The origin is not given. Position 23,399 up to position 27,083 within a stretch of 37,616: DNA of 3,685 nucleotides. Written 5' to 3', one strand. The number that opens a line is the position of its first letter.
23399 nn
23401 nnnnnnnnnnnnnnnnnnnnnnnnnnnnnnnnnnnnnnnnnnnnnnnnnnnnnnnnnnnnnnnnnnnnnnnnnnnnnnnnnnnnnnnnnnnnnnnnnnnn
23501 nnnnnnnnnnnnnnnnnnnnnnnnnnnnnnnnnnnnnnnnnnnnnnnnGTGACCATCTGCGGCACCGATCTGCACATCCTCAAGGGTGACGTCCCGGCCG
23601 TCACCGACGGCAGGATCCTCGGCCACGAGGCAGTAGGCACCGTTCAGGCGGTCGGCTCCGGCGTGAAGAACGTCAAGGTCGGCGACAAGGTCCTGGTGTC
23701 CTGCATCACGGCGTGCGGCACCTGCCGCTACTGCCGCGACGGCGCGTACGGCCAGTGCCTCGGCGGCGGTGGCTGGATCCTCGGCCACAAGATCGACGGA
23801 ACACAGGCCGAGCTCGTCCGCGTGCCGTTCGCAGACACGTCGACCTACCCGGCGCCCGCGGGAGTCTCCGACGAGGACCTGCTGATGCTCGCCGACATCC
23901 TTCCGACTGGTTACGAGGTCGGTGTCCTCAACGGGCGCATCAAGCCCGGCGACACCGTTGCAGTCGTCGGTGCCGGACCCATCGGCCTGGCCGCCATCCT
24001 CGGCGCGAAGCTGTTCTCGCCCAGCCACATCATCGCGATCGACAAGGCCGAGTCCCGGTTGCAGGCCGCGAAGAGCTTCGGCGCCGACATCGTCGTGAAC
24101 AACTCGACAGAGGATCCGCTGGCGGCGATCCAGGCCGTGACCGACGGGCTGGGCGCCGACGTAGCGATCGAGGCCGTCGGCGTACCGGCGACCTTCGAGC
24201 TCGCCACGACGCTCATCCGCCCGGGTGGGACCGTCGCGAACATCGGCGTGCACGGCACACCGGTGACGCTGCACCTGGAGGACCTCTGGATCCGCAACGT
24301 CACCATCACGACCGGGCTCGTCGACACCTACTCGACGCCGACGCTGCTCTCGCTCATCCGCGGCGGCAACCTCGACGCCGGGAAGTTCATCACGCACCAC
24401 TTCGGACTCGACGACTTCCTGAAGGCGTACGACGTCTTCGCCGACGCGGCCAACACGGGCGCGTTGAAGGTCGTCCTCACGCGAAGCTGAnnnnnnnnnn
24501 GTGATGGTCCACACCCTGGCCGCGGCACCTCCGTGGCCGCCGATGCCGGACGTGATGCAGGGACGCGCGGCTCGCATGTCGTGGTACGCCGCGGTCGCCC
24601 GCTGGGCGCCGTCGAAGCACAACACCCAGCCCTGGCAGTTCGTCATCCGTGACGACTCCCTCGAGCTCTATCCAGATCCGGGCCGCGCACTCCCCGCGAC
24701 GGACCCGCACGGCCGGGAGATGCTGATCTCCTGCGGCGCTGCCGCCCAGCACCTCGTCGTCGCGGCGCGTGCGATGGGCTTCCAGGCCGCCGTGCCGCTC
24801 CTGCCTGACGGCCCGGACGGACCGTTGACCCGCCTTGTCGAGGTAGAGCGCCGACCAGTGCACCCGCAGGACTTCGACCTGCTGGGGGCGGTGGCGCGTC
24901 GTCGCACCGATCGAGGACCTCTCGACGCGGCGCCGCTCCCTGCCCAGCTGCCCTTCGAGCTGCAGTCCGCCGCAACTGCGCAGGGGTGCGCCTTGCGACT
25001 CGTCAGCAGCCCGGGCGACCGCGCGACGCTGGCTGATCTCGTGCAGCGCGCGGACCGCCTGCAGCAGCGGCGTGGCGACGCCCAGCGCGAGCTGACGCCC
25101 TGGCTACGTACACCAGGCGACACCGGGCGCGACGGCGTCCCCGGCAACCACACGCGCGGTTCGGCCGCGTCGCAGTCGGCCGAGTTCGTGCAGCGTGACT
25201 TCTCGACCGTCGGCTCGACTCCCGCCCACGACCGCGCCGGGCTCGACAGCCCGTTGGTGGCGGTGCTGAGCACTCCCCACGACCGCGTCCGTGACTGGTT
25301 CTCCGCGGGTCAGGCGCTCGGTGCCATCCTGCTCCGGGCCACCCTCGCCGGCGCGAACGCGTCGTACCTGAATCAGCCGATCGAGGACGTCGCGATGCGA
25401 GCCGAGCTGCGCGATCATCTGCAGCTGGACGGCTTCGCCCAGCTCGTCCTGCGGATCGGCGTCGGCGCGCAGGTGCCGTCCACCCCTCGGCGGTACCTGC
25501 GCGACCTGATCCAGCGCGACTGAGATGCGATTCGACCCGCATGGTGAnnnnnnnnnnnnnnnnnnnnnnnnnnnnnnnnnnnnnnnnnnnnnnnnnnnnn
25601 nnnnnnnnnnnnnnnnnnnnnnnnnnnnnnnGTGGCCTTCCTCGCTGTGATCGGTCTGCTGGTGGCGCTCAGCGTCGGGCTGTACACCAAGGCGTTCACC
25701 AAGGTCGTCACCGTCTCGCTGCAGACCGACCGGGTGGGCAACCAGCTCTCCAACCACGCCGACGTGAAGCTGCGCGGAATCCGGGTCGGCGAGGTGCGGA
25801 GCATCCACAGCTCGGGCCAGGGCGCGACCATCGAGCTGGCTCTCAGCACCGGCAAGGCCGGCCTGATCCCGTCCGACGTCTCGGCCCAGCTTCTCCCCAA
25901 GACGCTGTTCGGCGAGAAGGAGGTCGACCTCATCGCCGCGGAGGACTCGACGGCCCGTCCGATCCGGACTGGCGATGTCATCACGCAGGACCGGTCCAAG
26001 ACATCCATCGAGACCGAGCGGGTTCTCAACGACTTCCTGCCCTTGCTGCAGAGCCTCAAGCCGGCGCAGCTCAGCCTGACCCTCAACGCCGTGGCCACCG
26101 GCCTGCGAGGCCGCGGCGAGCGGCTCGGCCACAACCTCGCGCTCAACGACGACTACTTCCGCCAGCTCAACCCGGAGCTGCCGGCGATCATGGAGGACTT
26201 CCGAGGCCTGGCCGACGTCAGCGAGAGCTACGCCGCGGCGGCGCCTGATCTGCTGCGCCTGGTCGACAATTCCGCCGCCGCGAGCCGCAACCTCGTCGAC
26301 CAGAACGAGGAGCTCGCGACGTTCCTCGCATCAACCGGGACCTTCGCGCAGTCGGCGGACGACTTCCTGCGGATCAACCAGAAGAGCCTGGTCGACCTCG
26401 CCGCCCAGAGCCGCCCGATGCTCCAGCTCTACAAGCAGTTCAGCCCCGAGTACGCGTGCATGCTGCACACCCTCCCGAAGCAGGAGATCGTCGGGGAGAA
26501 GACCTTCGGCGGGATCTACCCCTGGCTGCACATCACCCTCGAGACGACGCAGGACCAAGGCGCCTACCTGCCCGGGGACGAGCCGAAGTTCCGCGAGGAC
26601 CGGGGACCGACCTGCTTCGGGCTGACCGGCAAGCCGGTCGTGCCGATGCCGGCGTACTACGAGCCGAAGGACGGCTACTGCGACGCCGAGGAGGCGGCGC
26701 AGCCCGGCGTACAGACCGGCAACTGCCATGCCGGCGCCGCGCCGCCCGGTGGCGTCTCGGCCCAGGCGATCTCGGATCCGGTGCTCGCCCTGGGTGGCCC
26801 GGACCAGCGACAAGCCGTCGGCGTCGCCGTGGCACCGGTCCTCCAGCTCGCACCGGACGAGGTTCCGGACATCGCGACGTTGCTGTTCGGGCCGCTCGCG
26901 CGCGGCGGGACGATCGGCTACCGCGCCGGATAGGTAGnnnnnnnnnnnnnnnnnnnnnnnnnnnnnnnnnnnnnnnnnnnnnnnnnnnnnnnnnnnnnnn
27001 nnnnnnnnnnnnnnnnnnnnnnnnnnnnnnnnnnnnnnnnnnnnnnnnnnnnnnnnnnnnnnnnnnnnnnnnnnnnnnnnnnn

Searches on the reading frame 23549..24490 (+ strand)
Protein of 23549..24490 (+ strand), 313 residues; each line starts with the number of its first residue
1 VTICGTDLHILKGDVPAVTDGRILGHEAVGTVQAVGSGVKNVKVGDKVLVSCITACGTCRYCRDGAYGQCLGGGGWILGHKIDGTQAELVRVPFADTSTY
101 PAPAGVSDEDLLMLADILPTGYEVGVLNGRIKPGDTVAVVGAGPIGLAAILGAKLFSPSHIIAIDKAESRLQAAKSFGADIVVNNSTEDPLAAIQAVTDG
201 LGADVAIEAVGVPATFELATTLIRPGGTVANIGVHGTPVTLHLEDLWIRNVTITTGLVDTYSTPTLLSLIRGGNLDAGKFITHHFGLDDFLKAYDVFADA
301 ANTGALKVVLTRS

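Call 40: search_protein_families(library=pfam, proteins=[window:23549-24490:+], max_evalue=0.00001)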
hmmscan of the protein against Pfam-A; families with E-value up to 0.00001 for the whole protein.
window:23549-24490:+ (313 aa): 4 families
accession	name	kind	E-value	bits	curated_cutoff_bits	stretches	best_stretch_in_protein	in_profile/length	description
PF00107.32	ADH_zinc_N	-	1.8e-27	96.3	31.8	1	144-267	1-124/129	Zinc-binding dehydrogenase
PF08240.17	ADH_N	-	2.1e-22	79.7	23.5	1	2-96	13-98/104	Alcohol dehydrogenase GroES-like domain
PF16912.11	Glu_dehyd_C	-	2.8e-06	27.4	34.9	0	135-238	32-135/211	Glucose dehydrogenase C-terminus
PF13602.12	ADH_zinc_N_2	-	3.6e-06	28.4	27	1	177-309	1-133/134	Zinc-binding dehydrogenase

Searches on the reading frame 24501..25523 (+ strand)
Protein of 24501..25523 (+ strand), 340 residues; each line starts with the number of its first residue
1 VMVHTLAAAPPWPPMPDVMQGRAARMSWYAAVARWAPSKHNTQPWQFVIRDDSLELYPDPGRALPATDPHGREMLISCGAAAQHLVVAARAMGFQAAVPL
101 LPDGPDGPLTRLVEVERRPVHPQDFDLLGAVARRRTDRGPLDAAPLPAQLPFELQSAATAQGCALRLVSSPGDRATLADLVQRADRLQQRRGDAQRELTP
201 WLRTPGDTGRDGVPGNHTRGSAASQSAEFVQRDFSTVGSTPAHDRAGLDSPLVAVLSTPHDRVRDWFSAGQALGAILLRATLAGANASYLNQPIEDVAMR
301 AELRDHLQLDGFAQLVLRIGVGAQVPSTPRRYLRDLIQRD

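Call 40: search_protein_families(library=pfam, proteins=[window:24501-25523:+], max_evalue=0.00001)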
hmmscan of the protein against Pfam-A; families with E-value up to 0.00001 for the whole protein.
window:24501-25523:+ (340 aa): 1 family
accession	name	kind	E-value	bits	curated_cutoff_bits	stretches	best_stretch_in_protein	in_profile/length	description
PF00881.29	Nitroreductase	-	3.8e-11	43.9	23.5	0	238-322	78-166/167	Nitroreductase family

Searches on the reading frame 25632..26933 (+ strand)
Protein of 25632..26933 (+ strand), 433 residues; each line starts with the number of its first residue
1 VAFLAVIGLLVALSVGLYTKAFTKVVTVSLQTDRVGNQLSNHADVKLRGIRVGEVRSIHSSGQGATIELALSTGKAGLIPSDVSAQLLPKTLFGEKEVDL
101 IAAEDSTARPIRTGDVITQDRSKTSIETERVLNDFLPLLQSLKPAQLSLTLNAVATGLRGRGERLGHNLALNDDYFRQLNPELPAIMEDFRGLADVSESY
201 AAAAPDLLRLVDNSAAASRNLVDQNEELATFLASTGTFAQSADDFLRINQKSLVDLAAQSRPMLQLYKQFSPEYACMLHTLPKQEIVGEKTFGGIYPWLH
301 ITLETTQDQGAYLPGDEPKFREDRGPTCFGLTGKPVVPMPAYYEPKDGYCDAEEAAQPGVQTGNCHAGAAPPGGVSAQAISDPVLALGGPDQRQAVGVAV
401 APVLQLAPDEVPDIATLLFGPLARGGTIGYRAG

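Call 40: search_protein_families(library=pfam, proteins=[window:25632-26933:+], max_evalue=0.00001)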
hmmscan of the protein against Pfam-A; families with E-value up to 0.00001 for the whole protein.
window:25632-26933:+ (433 aa): 2 families
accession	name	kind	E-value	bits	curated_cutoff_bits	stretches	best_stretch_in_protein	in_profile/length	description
PF11887.13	Mce4_CUP1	-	1.5e-60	205.1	32.6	1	108-326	2-222/222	Cholesterol uptake porter CUP1 of Mce4, putative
PF02470.25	MlaD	-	8.2e-13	48.9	25.1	1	26-102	3-80/81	MlaD protein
